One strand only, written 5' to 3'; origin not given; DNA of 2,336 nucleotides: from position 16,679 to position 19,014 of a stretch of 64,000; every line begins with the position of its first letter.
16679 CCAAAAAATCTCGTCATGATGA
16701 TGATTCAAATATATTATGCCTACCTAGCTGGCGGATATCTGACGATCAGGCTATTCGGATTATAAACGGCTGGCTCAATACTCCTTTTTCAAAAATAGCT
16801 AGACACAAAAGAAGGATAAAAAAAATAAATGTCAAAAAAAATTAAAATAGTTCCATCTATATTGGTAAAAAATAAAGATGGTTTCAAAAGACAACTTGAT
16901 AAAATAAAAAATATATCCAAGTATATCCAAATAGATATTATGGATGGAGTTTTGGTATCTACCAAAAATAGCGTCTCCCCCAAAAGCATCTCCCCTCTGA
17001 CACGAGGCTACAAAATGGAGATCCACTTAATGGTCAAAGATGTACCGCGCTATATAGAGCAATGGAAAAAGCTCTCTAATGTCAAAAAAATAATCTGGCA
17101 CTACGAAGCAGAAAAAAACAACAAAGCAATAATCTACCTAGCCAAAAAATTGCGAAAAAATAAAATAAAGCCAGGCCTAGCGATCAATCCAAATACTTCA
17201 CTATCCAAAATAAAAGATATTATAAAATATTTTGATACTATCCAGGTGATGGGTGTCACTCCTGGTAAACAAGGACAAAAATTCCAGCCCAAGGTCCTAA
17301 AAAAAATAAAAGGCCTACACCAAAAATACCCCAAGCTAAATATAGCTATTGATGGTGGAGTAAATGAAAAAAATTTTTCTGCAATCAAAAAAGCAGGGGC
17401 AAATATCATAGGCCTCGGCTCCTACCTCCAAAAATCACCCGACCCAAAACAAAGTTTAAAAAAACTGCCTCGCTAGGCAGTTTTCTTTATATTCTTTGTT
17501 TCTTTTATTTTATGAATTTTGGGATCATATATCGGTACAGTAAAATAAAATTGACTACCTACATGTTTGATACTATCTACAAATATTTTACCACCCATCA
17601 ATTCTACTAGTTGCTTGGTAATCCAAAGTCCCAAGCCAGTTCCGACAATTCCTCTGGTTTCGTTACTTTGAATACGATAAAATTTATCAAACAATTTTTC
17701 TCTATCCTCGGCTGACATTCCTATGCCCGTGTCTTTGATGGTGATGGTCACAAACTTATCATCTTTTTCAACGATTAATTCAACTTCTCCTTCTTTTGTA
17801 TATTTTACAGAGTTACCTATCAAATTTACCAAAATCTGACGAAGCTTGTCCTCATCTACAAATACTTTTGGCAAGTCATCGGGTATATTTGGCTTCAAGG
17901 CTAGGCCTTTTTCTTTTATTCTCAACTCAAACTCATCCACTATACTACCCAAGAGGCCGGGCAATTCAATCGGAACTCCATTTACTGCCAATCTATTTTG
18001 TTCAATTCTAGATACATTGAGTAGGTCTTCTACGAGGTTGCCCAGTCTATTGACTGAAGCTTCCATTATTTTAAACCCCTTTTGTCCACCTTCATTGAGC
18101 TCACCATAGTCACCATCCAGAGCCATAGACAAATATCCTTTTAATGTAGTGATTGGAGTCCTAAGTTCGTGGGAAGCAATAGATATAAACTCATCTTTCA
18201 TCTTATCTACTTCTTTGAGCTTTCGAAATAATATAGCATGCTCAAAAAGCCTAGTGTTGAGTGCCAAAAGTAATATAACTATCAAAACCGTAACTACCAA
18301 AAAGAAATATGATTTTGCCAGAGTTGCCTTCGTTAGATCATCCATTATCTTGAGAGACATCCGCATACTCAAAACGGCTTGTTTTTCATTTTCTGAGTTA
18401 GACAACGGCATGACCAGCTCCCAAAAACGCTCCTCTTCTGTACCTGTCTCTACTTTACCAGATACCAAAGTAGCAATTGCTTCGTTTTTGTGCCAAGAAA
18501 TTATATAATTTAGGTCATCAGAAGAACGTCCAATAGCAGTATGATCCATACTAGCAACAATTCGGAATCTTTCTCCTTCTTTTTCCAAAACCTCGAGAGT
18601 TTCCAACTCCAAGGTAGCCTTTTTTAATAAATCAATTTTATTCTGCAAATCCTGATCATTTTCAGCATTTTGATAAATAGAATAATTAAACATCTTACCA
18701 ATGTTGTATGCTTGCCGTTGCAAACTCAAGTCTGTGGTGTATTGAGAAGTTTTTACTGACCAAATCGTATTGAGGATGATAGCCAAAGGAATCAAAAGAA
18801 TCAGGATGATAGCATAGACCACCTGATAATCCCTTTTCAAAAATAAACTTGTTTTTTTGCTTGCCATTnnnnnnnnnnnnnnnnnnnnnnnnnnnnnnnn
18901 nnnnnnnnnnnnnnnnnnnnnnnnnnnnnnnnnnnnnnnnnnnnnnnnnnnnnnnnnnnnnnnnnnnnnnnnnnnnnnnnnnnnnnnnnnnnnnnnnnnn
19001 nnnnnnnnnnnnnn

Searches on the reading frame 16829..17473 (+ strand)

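Call 36: search_protein_families(library=pfam, proteins=[window:16829-17473:+], max_evalue=0.001)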
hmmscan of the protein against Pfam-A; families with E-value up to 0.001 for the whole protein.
window:16829-17473:+ (215 aa): 1 family
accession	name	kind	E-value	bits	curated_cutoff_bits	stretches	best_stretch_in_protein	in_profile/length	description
PF00834.25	Ribul_P_3_epim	-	1.2e-39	136.2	21.1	1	6-200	1-197/198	Ribulose-phosphate 3 epimerase family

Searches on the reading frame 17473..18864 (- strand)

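Call 36: search_protein_families(library=pfam, proteins=[window:17473-18864:-], max_evalue=0.001)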
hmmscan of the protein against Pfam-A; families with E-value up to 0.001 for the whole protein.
window:17473-18864:- (463 aa): 2 families
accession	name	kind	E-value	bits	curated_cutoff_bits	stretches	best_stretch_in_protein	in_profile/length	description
PF02518.31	HATPase_c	-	5.3e-29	101.3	26.4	1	337-445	2-109/111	Histidine kinase-, DNA gyrase B-, and HSP90-like ATPase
PF00512.31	HisKA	-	3.3e-17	62.7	26.9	1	222-289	1-65/66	His Kinase A (phospho-acceptor) domain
